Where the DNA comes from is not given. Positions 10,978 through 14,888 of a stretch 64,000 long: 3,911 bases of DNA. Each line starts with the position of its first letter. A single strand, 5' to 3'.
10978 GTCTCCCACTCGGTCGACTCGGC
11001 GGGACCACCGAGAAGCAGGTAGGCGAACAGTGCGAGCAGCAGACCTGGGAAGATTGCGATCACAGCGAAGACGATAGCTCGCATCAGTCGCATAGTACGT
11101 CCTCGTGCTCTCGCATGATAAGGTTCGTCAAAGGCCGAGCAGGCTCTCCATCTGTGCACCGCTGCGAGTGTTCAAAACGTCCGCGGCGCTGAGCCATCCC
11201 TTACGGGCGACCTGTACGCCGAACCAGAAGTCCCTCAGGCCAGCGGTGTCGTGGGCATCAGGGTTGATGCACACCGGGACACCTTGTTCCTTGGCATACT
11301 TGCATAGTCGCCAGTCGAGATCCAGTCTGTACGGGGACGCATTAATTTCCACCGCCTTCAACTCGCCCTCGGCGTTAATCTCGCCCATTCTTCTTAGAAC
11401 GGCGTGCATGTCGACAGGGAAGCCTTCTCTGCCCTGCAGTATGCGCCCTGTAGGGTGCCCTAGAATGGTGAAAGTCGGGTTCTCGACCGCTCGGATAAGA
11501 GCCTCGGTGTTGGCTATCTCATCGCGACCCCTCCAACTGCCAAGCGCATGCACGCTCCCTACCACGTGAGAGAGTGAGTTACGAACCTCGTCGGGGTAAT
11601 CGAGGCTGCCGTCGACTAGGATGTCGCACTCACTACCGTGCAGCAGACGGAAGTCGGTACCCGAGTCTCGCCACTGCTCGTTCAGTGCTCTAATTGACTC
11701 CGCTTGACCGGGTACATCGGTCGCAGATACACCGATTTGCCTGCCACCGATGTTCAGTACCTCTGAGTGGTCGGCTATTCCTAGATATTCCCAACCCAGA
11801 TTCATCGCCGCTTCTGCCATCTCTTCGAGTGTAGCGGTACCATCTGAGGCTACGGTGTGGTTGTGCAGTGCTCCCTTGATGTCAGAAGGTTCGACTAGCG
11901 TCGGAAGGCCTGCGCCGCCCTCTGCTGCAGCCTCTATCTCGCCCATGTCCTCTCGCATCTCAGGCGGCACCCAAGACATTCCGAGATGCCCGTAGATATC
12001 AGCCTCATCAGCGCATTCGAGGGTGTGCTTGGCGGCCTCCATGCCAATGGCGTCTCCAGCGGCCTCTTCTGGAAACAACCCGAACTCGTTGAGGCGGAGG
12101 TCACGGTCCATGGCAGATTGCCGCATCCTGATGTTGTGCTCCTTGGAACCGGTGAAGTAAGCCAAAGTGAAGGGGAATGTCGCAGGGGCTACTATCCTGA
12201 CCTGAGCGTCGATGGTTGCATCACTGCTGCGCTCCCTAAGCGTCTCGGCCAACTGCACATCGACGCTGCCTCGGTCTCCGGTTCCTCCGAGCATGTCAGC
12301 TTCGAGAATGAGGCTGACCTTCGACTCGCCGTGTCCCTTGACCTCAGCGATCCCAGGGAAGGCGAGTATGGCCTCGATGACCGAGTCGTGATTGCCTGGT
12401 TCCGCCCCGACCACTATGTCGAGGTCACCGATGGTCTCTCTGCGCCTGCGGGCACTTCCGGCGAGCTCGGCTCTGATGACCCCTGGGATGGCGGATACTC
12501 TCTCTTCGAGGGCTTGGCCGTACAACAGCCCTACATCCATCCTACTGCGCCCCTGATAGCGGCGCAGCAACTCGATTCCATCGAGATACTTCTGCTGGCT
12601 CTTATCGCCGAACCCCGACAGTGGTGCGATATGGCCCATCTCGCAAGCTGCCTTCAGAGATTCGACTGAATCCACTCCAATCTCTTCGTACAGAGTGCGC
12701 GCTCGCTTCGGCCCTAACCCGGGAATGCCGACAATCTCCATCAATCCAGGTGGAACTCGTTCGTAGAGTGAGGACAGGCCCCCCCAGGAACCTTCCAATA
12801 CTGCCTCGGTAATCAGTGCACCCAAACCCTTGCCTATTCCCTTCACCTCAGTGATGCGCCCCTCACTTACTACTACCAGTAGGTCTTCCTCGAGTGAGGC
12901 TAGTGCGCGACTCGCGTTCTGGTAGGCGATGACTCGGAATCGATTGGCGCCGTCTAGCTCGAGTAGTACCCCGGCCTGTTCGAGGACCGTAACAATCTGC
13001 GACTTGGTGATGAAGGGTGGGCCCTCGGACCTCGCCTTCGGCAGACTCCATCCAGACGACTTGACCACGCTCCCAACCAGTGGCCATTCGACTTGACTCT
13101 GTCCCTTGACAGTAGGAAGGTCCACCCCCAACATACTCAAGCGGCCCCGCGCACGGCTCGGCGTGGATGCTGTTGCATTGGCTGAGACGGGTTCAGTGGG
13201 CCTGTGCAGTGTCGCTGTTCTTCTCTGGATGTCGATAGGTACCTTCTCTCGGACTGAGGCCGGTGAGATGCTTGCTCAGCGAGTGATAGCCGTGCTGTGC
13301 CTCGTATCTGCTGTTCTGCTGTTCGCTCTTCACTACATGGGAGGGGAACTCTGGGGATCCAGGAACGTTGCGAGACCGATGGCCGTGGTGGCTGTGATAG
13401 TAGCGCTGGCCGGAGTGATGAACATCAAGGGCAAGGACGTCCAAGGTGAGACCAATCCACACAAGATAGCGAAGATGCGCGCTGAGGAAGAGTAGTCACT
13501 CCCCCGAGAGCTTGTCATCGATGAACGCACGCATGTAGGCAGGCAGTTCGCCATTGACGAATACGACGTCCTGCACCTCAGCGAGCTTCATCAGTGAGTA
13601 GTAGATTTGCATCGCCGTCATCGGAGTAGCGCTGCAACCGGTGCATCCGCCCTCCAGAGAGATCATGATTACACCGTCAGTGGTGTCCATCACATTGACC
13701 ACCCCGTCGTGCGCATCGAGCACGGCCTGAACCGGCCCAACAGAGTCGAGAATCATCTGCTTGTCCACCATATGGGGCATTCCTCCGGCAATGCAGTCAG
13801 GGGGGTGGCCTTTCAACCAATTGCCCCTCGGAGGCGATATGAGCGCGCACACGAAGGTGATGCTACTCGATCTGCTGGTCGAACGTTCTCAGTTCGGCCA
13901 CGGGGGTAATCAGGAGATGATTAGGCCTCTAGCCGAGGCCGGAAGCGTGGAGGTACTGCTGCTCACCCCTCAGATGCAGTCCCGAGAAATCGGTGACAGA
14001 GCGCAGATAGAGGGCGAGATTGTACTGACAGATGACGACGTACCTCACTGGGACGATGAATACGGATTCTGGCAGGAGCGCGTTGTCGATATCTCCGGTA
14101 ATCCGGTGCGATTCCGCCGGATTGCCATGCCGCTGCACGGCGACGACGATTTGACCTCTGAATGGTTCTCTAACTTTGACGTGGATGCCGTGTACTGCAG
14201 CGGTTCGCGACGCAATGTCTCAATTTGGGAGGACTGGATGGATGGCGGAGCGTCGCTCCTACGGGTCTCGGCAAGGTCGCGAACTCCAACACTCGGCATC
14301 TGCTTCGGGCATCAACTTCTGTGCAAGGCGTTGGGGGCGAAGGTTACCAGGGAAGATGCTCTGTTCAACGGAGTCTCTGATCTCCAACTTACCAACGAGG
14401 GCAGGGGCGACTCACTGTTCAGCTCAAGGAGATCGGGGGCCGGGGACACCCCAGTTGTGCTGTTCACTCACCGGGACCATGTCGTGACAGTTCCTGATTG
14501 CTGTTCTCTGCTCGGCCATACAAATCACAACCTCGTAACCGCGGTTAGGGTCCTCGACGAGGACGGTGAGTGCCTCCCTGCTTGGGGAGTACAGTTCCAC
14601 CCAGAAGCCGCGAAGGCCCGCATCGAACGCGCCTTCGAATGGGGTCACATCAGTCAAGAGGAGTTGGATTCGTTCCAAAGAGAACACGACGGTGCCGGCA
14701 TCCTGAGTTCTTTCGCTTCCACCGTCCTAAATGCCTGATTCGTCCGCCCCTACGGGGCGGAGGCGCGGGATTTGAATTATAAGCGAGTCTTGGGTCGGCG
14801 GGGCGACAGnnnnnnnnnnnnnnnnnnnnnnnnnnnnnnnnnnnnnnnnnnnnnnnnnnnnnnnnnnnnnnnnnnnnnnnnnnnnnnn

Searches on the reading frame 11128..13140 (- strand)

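Call 50: search_protein_families(library=pfam, proteins=[window:11128-13140:-], max_evalue=0.001)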
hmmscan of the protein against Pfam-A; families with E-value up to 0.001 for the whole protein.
window:11128-13140:- (670 aa): 4 families
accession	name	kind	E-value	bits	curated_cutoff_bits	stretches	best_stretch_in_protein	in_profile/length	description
PF14791.11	DNA_pol_B_thumb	-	3.7e-20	72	25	1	326-397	2-63/63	DNA polymerase beta thumb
PF14716.13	HHH_8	-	8e-11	42.6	30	1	46-117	3-71/73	Helix-hairpin-helix domain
PF14520.12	HHH_5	-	1.2e-07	32.6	27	1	136-181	4-47/57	Helix-hairpin-helix domain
PF02811.25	PHP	-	1.9e-07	32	26.4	1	425-601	2-163/164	PHP domain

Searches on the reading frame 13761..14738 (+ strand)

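Call 16: search_protein_families(library=pfam, proteins=[window:13761-14738:+], max_evalue=0.01)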
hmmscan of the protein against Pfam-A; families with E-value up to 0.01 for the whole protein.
window:13761-14738:+ (325 aa): 3 families
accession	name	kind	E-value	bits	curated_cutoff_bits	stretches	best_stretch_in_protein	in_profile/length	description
PF00117.34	GATase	-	3.4e-16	59.9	22.8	1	168-284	66-174/190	Glutamine amidotransferase class-I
PF07722.19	Peptidase_C26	-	3.9e-06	27.2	20.5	1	165-282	96-219/219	Peptidase C26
PF07685.20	GATase_3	-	0.0098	16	27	0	140-195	40-96/196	CobB/CobQ-like glutamine amidotransferase domain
